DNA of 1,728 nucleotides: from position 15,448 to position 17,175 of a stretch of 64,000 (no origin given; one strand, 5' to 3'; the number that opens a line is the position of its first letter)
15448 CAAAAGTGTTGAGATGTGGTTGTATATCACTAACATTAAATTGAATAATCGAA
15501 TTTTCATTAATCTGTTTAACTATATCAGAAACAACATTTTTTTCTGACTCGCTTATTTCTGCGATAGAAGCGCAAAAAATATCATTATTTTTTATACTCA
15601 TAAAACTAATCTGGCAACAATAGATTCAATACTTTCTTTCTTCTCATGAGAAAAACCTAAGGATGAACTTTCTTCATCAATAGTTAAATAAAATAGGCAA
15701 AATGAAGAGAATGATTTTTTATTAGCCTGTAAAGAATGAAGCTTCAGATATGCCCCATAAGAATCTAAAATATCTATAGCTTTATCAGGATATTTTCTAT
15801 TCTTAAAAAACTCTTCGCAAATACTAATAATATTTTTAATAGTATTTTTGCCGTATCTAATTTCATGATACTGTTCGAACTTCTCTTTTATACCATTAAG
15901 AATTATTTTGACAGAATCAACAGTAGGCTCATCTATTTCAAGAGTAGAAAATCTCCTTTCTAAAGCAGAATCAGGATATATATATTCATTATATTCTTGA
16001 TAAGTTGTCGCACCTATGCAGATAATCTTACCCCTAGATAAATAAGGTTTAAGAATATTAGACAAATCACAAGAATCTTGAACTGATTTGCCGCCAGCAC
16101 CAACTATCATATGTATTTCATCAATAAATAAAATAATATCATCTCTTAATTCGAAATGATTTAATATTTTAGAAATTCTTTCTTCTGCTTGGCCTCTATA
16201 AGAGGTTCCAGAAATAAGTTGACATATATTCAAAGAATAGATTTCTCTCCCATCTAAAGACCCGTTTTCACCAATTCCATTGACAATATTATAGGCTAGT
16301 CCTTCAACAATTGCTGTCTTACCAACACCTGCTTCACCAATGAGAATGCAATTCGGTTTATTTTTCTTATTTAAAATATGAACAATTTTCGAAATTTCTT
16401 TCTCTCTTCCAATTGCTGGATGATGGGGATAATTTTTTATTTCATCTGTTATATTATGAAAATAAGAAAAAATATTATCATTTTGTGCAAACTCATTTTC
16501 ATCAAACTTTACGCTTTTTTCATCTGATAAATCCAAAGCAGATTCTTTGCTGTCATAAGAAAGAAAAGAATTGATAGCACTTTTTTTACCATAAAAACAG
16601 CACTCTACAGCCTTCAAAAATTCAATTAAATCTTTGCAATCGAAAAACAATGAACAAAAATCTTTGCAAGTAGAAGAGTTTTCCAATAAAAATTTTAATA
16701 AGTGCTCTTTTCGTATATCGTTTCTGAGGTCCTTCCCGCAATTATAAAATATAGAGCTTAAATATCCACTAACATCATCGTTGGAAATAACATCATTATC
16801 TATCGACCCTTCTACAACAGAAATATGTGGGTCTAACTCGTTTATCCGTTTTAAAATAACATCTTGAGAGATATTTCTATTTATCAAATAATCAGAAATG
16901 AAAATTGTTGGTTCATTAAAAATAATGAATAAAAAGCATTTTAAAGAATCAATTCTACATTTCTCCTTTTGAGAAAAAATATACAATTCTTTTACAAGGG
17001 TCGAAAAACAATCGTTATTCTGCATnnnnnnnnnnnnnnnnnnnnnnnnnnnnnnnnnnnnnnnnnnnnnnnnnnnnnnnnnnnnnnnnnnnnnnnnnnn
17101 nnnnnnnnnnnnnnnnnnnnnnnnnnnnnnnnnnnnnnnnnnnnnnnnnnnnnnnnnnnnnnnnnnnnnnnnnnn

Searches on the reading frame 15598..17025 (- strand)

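Call 22: search_protein_families(library=pfam, proteins=[window:15598-17025:-], max_evalue=0.001)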
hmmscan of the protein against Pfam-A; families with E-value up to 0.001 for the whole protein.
window:15598-17025:- (475 aa): 7 families
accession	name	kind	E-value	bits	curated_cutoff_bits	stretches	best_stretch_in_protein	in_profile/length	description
PF17871.7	AAA_lid_9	-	6.3e-16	58.6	22.8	1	373-436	6-69/104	AAA lid domain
PF00004.35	AAA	-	1.1e-12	49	21.2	1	227-345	2-111/131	ATPase family associated with various cellular activities (AAA)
PF13191.12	AAA_16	-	9.1e-07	30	32.6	1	205-246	3-47/167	AAA ATPase domain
PF01637.24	ATPase_2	-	1.3e-06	28.9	33.2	0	207-243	4-40/225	ATPase domain predominantly from Archaea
PF05621.17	TniB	-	9.6e-05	22.3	22.4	0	209-241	21-53/189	Bacterial TniB protein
PF13401.12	AAA_22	-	0.0002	22.1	27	0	222-333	4-117/130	AAA domain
PF20720.3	nSTAND3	-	0.00061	20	27.2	0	210-249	6-43/155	Novel STAND NTPase 3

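Call 78: search_protein_families(library=phrogs, proteins=[window:15598-17025:-], max_evalue=0.00001)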
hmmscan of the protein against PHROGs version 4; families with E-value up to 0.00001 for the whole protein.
window:15598-17025:- (475 aa): 2 families
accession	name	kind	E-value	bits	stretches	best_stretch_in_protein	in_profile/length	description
phrog_4871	-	other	2.3e-85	288.6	1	79-437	82-425/764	ATP-dependent protease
phrog_3757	-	unknown function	6.8e-07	30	1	213-386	120-276/367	-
